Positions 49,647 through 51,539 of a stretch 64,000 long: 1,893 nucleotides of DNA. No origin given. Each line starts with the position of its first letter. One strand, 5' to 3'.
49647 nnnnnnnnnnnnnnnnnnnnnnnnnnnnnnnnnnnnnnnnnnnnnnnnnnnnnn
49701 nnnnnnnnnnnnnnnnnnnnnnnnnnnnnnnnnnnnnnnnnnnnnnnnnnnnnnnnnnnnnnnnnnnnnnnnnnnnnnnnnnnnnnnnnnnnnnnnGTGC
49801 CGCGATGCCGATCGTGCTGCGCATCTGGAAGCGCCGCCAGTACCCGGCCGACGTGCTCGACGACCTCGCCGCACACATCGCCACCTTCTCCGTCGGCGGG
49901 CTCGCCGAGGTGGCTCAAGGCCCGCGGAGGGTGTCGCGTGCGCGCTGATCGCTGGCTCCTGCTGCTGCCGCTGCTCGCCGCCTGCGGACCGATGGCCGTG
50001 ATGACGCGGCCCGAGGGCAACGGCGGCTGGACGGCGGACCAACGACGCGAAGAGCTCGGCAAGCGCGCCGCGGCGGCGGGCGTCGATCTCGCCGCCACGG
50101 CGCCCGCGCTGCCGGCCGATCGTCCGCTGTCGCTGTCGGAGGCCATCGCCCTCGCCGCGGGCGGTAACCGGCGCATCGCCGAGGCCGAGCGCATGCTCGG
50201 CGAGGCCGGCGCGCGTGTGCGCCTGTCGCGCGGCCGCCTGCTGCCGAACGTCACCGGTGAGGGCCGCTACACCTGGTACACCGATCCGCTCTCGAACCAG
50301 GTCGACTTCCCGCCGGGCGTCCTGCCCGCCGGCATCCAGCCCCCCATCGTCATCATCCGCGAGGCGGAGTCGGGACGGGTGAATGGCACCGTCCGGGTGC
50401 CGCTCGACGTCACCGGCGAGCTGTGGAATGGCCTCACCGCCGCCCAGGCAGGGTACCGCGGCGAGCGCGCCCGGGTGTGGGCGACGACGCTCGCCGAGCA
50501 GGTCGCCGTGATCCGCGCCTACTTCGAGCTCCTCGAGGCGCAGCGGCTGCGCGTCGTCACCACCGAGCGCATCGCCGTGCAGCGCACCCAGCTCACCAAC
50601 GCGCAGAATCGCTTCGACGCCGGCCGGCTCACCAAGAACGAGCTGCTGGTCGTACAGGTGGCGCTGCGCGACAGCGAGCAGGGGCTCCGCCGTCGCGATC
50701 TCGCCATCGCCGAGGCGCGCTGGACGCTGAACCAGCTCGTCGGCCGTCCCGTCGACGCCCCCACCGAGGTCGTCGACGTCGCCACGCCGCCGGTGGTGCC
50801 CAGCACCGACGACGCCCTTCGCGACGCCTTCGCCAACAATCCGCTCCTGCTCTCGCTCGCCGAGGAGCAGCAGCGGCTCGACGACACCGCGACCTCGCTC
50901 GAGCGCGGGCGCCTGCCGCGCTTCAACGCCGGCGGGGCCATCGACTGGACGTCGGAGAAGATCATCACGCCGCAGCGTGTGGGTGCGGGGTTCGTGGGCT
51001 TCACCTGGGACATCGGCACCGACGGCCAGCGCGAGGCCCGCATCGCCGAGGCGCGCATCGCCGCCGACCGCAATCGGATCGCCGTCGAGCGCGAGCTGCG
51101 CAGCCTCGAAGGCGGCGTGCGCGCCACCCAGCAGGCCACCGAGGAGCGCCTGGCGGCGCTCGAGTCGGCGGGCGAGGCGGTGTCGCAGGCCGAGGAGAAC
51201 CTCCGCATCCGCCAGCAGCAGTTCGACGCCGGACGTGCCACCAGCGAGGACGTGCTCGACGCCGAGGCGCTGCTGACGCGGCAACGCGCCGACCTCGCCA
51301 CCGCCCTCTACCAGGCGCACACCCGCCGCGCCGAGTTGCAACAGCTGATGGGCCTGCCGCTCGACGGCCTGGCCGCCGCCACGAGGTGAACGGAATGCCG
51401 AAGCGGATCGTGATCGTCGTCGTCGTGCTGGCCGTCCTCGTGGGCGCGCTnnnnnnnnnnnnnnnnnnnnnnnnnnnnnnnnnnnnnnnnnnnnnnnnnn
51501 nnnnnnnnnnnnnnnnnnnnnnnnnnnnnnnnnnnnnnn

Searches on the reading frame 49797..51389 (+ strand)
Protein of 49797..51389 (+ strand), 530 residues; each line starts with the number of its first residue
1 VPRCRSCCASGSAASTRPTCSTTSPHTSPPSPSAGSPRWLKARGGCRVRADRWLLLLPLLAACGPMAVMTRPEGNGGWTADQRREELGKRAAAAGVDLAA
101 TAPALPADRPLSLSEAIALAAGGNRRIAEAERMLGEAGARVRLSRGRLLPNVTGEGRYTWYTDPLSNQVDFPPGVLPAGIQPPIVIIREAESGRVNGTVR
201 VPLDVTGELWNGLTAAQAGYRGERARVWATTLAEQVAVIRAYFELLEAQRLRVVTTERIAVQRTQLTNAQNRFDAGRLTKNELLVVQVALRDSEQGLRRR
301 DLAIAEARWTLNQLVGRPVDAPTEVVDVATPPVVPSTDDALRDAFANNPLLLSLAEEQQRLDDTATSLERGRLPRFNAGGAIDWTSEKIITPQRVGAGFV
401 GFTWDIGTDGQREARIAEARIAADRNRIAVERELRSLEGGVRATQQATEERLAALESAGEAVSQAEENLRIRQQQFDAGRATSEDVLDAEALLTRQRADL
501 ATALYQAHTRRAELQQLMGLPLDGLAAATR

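Call 48: search_protein_families(library=pfam, proteins=[window:49797-51389:+])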
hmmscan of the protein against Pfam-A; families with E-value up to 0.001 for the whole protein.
window:49797-51389:+ (530 aa): 1 family
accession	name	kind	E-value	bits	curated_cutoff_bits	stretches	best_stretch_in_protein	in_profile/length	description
PF02321.23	OEP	-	8.6e-38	130.5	22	2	338-519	2-187/187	Outer membrane efflux protein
